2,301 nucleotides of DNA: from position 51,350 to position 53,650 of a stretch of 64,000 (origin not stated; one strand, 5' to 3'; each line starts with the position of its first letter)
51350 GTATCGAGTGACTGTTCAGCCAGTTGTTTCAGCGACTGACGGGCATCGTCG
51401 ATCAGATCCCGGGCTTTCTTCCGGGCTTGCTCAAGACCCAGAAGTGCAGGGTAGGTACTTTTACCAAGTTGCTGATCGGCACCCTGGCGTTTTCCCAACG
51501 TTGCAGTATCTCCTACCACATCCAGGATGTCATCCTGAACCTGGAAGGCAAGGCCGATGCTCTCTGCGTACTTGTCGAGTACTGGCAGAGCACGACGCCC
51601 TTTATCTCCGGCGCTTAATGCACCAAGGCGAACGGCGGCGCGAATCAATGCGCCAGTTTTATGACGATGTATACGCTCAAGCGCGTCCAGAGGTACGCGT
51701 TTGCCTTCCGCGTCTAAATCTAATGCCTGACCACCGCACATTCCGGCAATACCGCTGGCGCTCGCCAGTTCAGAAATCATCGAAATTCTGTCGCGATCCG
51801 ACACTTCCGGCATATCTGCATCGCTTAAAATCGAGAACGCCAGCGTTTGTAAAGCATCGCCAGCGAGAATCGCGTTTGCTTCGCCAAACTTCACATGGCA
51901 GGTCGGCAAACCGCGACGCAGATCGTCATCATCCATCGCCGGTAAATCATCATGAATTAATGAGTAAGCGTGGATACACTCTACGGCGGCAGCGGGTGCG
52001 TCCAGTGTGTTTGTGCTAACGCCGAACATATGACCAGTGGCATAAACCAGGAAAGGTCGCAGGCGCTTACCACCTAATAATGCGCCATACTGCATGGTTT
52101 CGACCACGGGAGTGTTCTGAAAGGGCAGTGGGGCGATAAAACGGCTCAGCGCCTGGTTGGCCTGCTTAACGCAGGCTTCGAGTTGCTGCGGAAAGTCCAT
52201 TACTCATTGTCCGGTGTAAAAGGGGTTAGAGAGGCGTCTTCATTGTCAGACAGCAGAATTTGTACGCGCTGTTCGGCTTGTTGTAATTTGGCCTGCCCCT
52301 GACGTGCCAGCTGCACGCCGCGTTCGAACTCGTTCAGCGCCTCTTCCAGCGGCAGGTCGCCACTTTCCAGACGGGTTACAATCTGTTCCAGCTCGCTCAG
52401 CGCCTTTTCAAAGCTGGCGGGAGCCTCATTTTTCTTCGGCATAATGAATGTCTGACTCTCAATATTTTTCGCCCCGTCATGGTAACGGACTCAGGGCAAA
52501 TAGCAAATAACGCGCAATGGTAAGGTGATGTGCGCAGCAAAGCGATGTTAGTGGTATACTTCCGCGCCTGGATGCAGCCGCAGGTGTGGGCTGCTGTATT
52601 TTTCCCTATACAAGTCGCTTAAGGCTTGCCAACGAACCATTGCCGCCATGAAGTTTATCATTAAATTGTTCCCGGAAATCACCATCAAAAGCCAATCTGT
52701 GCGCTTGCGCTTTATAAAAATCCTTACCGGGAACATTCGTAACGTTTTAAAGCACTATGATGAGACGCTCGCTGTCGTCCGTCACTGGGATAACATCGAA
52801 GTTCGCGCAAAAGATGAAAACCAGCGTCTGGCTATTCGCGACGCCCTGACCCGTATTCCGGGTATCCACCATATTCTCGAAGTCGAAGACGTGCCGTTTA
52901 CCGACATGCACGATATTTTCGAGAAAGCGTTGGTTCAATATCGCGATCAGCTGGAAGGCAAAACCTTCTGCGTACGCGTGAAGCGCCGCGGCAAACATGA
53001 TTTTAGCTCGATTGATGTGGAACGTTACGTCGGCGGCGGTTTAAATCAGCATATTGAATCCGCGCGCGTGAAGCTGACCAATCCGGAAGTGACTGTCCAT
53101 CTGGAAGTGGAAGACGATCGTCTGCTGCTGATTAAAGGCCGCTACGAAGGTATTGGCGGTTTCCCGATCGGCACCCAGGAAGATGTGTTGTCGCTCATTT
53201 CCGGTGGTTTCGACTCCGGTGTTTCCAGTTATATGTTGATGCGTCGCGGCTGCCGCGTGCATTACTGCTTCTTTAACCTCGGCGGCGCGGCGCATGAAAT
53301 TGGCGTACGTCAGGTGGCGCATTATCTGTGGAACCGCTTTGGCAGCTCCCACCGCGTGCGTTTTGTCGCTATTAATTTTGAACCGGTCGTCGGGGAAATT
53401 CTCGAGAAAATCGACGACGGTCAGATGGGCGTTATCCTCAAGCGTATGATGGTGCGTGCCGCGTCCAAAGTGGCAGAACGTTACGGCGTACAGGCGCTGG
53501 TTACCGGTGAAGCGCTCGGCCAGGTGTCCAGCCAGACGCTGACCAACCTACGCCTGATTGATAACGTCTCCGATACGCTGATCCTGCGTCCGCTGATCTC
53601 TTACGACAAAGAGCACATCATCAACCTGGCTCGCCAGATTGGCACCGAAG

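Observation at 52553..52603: GC-rich hairpin plus U-tract in the thiI leader, oriented with thiI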

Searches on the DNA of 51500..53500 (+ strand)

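Call 6: search_rna_families(source=window, start=51500, end=53500, threshold=evalue, max_evalue=10)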
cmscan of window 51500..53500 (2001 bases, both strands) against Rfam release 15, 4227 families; matches with E-value up to 10: 1.
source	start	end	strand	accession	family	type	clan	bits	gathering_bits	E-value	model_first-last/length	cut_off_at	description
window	51901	51957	-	RF01136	sR28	Gene; snRNA; snoRNA; CD-box;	-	14.9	39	0.7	1-55/55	no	Small nucleolar RNA sR28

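Call 7: search_dna_similar(query=window:52400-52700:+, collection=ecoli_genomes, mode=near, max_rows=12, rows=spread)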
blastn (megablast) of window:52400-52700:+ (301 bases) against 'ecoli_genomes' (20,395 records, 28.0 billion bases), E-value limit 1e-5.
Records with a match: 5424; places in all: 5424; records where one place covers at least 80% of the query: 5424.
Genomes with a match: 5424 of 5426; with a place that covers at least 80% of the query: 5424. Places per genome that has any: lowest 1, median 1, highest 1. On chromosomes: 5423 places; on plasmids: 1.
Best place of each record, by identity: >=99% 5422; 95-99% 2.
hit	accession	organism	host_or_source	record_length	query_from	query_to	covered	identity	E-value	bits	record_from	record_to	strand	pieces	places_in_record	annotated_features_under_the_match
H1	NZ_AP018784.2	Escherichia coli strain SK1144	-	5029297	1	301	100%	100.0%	2e-155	556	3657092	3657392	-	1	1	thiI: tRNA uracil 4-sulfurtransferase ThiI | xseB: exodeoxyribonuclease VII small subunit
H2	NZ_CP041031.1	Escherichia coli strain PT109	Canis lupus familiaris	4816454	1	301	100%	100.0%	2e-155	556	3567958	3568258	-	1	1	thiI: tRNA uracil 4-sulfurtransferase ThiI | xseB: exodeoxyribonuclease VII small subunit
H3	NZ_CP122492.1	Escherichia coli strain a15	pig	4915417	1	301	100%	100.0%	2e-155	556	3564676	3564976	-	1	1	thiI: tRNA uracil 4-sulfurtransferase ThiI | xseB: exodeoxyribonuclease VII small subunit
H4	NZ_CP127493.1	Escherichia coli strain PS00260.4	Homo sapiens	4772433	1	301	100%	100.0%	2e-155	556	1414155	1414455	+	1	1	thiI: tRNA uracil 4-sulfurtransferase ThiI | xseB: exodeoxyribonuclease VII small subunit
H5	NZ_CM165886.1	Escherichia coli strain N53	Homo sapiens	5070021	1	301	100%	100.0%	2e-155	556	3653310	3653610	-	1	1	thiI: tRNA uracil 4-sulfurtransferase ThiI | xseB: exodeoxyribonuclease VII small subunit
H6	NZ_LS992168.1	Escherichia coli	-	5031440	1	301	100%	100.0%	2e-155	556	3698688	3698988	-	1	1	thiI: tRNA uracil 4-sulfurtransferase ThiI | xseB: exodeoxyribonuclease VII small subunit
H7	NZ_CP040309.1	Escherichia coli strain 21B8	cattle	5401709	1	301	100%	99.7%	8e-154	551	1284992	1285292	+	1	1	thiI: tRNA uracil 4-sulfurtransferase ThiI | xseB: exodeoxyribonuclease VII small subunit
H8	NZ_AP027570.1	Escherichia coli strain LR-60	Homo sapiens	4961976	1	301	100%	99.7%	8e-154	551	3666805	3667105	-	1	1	thiI: tRNA uracil 4-sulfurtransferase ThiI | xseB: exodeoxyribonuclease VII small subunit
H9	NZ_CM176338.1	Escherichia coli strain CAVP776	Homo sapiens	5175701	1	301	100%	99.7%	8e-154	551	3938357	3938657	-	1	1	thiI: tRNA uracil 4-sulfurtransferase ThiI | xseB: exodeoxyribonuclease VII small subunit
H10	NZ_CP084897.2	Escherichia coli strain gb37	laboratory experiment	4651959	1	301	100%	99.3%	4e-152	545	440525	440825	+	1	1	thiI: tRNA 4-thiouridine(8) synthase ThiI | xseB: exodeoxyribonuclease VII small subunit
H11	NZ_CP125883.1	Escherichia coli strain AHM9C61I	chicken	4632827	1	301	100%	99.3%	4e-152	545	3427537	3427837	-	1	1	thiI: tRNA 4-thiouridine(8) synthase ThiI | xseB: exodeoxyribonuclease VII small subunit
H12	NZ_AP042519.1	Escherichia coli strain OkiPb01684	bovine feces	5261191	1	301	100%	98.7%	8e-149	534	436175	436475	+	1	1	thiI: tRNA 4-thiouridine(8) synthase ThiI | xseB: exodeoxyribonuclease VII small subunit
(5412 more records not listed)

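Call 36: build_rna_model(alignment_id=A3, structure=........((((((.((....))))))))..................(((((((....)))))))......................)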
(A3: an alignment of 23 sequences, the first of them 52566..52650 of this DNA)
Model R1 built from alignment A3 (23 sequences, 87 columns); structure: as given.
model positions 86; base pairs 15; branch points 1; effective number of sequences 1.98; information 0.661 bits per position. Calibrated on 0.2 Mb of random sequence (short: E-values are rough).
structure used (alignment columns):
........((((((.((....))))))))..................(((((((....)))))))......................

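Call 37: search_with_rna_model(model_id=R1, sources=[window, L002, L003, L004, L005, L006, L007, L008, L009, L010, L011, L012, L013, L014, L015, L016, L017, L018, L019, L020, L021, L022, L023, L024, L025, L026, L027, L028, L029, L030, L031, L032, L033, L034, L035, L036, L037, L038, L039, L040, L041, L042, L043, L044, L045, L046, L047, L048, L049, L050, L051, L052, L053, L054, L055, L056, L057, L058, L059, L060, L061, L062, L063, L064, L065, L066, L067, L068, L069, L070, L071, L072, L073, L074, L075, L076, L077, L078, L079, L080, L081], max_evalue=1, make_alignment=true)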
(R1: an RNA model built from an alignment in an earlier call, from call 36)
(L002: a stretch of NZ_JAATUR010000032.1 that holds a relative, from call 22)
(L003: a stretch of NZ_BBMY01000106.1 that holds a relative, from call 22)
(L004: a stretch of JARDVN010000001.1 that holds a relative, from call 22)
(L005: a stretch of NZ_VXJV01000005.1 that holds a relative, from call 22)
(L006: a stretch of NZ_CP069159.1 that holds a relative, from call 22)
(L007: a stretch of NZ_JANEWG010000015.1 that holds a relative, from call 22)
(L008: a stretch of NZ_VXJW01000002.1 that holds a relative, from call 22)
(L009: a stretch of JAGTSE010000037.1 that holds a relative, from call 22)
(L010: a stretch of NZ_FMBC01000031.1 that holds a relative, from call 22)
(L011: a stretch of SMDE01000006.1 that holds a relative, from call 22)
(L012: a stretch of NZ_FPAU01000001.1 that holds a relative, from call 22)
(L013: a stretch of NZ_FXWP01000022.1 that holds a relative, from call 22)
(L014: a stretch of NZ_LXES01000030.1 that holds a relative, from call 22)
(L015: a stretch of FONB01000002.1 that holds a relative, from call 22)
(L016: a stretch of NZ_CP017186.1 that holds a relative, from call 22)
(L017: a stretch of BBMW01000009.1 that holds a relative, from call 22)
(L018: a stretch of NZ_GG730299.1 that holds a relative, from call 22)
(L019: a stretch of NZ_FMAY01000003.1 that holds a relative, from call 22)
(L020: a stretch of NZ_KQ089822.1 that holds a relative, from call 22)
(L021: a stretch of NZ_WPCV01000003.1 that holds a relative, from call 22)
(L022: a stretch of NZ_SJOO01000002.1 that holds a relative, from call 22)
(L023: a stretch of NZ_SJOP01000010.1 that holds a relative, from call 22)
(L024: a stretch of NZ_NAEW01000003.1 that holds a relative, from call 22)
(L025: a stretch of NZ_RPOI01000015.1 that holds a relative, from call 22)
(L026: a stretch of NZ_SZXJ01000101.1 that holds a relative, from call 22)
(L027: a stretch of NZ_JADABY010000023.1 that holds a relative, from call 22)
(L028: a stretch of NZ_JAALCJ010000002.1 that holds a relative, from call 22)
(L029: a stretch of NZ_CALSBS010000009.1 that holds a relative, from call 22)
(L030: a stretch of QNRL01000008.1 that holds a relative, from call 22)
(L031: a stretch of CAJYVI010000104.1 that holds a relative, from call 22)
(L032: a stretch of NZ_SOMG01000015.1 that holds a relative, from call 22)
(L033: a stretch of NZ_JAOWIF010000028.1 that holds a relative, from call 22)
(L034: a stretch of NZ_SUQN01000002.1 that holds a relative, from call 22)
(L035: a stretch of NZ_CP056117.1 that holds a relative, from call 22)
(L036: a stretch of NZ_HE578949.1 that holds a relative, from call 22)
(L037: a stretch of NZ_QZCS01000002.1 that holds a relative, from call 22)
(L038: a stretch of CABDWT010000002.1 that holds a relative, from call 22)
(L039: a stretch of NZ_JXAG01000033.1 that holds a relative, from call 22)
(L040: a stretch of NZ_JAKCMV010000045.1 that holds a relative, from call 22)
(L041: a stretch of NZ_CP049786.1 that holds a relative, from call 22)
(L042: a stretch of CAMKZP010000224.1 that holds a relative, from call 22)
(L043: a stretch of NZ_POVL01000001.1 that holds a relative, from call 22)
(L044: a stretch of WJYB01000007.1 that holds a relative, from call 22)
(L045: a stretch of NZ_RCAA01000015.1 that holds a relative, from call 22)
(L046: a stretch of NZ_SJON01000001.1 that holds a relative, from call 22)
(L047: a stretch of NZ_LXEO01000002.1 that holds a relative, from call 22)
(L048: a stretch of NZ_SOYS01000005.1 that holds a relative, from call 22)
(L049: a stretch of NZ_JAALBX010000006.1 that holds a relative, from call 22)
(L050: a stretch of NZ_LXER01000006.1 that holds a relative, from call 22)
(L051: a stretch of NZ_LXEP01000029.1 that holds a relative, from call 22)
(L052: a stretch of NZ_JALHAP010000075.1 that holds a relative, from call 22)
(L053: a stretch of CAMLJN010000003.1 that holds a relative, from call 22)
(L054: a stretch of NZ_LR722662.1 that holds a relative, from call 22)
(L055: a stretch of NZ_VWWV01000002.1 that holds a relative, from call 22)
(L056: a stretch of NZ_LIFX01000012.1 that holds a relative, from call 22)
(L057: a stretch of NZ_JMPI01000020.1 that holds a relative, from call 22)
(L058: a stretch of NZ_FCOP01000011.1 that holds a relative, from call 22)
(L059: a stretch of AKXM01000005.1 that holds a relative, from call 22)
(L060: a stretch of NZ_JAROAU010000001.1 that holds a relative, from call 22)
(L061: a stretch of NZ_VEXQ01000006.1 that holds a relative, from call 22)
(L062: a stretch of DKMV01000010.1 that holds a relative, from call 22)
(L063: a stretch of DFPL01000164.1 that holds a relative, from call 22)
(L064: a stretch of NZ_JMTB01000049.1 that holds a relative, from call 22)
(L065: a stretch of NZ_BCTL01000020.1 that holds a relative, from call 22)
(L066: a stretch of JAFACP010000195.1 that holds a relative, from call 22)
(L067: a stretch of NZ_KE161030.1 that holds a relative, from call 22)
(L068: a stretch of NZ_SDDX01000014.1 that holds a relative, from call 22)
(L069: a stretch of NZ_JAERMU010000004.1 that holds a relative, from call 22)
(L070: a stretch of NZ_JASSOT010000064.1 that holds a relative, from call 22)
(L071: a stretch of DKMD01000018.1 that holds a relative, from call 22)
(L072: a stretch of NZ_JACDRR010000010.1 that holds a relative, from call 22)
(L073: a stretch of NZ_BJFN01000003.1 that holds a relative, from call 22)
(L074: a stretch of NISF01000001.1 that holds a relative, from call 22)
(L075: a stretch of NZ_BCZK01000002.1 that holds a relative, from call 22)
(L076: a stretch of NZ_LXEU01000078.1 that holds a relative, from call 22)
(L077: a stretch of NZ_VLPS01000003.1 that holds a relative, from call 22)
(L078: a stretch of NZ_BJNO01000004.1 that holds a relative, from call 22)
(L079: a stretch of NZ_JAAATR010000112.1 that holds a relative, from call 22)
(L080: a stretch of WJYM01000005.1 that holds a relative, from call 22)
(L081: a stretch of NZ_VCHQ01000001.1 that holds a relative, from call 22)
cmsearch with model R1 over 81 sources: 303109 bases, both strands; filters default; matches with E-value up to 1: 79.
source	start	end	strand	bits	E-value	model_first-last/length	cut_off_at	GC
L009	224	309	+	108.9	5.3e-26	1-86/86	no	0.58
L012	1118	1203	+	107.6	1.1e-25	1-86/86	no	0.59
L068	1118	1203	+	106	3e-25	1-86/86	no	0.57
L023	1118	1203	+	105.7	3.7e-25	1-86/86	no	0.6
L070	1118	1203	+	104.5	7.4e-25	1-86/86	no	0.57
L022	1118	1203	+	104.5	7.4e-25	1-86/86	no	0.55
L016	1118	1203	+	103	1.9e-24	1-86/86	no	0.51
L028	1118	1203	+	103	1.9e-24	1-86/86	no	0.51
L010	1118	1203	+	102.8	2.2e-24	1-86/86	no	0.56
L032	1118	1203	+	101.4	5e-24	1-86/86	no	0.52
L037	1118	1203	+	101.4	5e-24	1-86/86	no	0.52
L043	1118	1203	+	101.4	5e-24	1-86/86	no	0.52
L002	1119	1203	+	101.2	5.7e-24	1-86/86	no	0.54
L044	1118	1203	+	100.9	6.9e-24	1-86/86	no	0.57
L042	1119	1203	+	100.3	9.9e-24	1-86/86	no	0.55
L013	1117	1203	+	99.7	1.4e-23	1-86/86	no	0.6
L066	1118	1203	+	99.6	1.5e-23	1-86/86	no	0.52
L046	1118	1203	+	99.6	1.5e-23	1-86/86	no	0.5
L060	1119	1203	+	99.5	1.6e-23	1-86/86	no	0.59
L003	1119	1203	+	99.3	1.8e-23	1-86/86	no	0.54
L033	1119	1203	+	98.3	3.2e-23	1-86/86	no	0.51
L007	1120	1203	+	98.3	3.3e-23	1-86/86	no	0.54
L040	1118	1203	+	98.2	3.5e-23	1-86/86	no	0.52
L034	1119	1203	+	97.9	4.4e-23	1-86/86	no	0.53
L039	1117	1203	+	97.6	5e-23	1-86/86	no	0.54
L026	1119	1203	+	96.7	8.8e-23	1-86/86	no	0.51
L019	1120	1203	+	96.7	8.9e-23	1-86/86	no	0.6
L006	1120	1203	+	96.4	1e-22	1-86/86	no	0.54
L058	1119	1203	+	96.4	1e-22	1-86/86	no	0.55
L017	1118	1203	+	96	1.4e-22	1-86/86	no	0.5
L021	1118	1203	+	96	1.4e-22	1-86/86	no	0.5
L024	1118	1203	+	96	1.4e-22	1-86/86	no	0.5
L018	1118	1203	+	94.8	2.9e-22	1-86/86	no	0.52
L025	1118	1203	+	93.4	6.7e-22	1-86/86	no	0.51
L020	1119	1203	+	92.8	9.2e-22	1-86/86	no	0.53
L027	1119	1203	+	92.8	9.2e-22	1-86/86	no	0.53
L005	1117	1203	+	92.2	1.3e-21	1-86/86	no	0.52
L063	1120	1203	+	92.1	1.4e-21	1-86/86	no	0.61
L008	1115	1203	+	91.3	2.4e-21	1-86/86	no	0.51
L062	1118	1203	+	89.4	7.5e-21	1-86/86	no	0.55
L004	1117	1203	+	87.8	2e-20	1-86/86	no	0.51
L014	1118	1203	+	83.3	3.2e-19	1-86/86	no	0.48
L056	1122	1203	+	82.4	5.5e-19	1-86/86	no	0.49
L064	1122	1203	+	82.4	5.5e-19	1-86/86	no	0.49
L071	1120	1203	+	81.5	9e-19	1-86/86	no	0.56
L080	1119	1203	+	80.7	1.5e-18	1-86/86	no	0.56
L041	1120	1203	+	78.2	7.1e-18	1-86/86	no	0.51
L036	1096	1203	+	77.9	8.5e-18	1-86/86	no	0.53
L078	1119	1203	+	77.4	1.1e-17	1-86/86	no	0.55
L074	1119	1203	+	76.7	1.7e-17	1-86/86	no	0.56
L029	1118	1203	+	75.2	4.4e-17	1-86/86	no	0.58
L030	1118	1203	+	75.2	4.4e-17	1-86/86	no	0.58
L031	1118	1203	+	75.2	4.4e-17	1-86/86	no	0.58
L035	1119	1203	+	70.2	9.4e-16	1-86/86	no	0.52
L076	1117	1203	+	67.4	5e-15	1-86/86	no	0.57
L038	1096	1203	+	59.8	5.2e-13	1-86/86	no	0.49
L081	1119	1203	+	57.6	2e-12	1-86/86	no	0.52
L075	1120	1203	+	56.9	3e-12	1-86/86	no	0.55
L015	1107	1203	+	55.6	6.8e-12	1-86/86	no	0.49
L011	1107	1203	+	54.5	1.3e-11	1-86/86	no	0.48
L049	1123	1203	+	49.3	3.2e-10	1-86/86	no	0.53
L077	1123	1203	+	47.3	1.1e-09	1-86/86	no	0.58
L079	1123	1203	+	47.3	1.1e-09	1-86/86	no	0.58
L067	1106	1203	+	33.4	4.9e-06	1-86/86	no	0.57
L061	1106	1203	+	28.5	0.0001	1-86/86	no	0.52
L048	1104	1203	+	26.7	0.0003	1-86/86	no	0.55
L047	1107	1203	+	25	0.00086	1-86/86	no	0.55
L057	1107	1203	+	25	0.00086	1-86/86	no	0.55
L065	1105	1203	+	24.7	0.00098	1-86/86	no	0.59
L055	1105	1203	+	24.6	0.0011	1-86/86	no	0.62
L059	1105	1203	+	24.6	0.0011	1-86/86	no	0.62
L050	1105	1203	+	24.5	0.0011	1-86/86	no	0.53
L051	1105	1203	+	24.5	0.0011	1-86/86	no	0.53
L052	1104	1203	+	24.2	0.0013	1-86/86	no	0.52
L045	1105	1203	+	18.9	0.036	1-86/86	no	0.53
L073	1106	1203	+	18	0.061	1-86/86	no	0.5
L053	1104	1203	+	16.7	0.13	1-86/86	no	0.54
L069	1106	1203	+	16.1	0.2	1-86/86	no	0.52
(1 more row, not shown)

Alignment A4: 79 matches aligned to the model, 180 columns, each read 5' to 3' on its own strand. Consensus structure (alignment columns), stored with it:
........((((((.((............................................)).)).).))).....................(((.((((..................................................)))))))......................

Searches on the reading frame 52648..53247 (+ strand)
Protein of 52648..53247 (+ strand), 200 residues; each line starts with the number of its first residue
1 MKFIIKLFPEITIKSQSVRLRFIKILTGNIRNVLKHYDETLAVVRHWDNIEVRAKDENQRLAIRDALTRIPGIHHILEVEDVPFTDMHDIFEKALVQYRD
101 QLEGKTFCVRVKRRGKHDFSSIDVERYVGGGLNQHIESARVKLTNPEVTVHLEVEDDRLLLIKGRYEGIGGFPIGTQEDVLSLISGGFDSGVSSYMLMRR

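Call 22: find_related_loci(query=window:52648-53247:+, collection=genome_contigs, flank=1200)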
Query window:52648-53247:+ (200 aa) in genome_contigs; peptide patterns used: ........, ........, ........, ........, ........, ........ (x = any residue, [..] = any of these).
600 stretches matched a pattern (row limit reached: there are more); 512 encode a relative of the query (tblastn E <= 1e-3); the best 80 are kept; 80 distinct loci.
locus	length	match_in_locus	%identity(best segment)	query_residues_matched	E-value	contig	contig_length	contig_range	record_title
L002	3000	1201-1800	99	1-200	2e-134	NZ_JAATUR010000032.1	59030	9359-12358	Escherichia coli strain SCPM-O-B-8794 32length=59030, whole genome shotgun sequence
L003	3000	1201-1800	98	1-200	7e-134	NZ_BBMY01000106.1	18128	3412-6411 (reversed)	Escherichia albertii NBRC 107761 = DSM 17582 strain NBRC 107761, whole genome shotgun sequence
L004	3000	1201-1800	98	1-200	2e-133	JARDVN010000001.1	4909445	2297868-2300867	Citrobacter amalonaticus strain AUH_CA_2023_1 contig_2, whole genome shotgun sequence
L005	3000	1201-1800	98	1-200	3e-133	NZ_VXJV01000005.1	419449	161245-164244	Salmonella enterica subsp. diarizonae strain CCUG 30040T contig_0000005, whole genome shotgun sequence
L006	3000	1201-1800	98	1-200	6e-133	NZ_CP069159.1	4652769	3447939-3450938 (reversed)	Citrobacter sp. R56 chromosome, complete genome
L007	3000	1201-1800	98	1-200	5e-133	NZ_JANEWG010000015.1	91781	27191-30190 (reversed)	Citrobacter sp. Awk 4 510132-22-15, whole genome shotgun sequence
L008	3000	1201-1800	96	1-200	2e-131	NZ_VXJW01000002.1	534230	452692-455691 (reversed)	Salmonella enterica subsp. arizonae strain CCUG 6322T contig_0000002, whole genome shotgun sequence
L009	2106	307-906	94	1-200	1e-132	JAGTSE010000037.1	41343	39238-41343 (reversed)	MAG: Proteobacteria bacterium isolate CTSoil_132 scaffold_101, whole genome shotgun sequence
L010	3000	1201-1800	94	1-200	6e-129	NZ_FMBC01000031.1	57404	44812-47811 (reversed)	Kosakonia oryziphila strain REICA_142, whole genome shotgun sequence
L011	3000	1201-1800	94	1-200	1e-128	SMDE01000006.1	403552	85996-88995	Phytobacter diazotrophicus strain DSM 17806 Ga0244675_106, whole genome shotgun sequence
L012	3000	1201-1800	94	1-200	7e-129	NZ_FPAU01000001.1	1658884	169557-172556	Kosakonia arachidis strain Ah-143, whole genome shotgun sequence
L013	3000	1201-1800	93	1-200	1e-128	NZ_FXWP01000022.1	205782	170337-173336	Kosakonia pseudosacchari strain JM-387, whole genome shotgun sequence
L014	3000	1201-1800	93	1-200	3e-128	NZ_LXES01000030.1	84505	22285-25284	Enterobacter soli ATCC BAA-2102 Sequence00030, whole genome shotgun sequence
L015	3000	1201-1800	93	1-200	4e-128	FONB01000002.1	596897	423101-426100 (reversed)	Kosakonia sp. S29 genome assembly, contig: Ga0075254_102, whole genome shotgun sequence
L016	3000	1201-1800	93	1-200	9e-129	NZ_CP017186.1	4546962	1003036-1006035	Enterobacter hormaechei subsp. hoffmannii strain DSM 14563 chromosome, complete genome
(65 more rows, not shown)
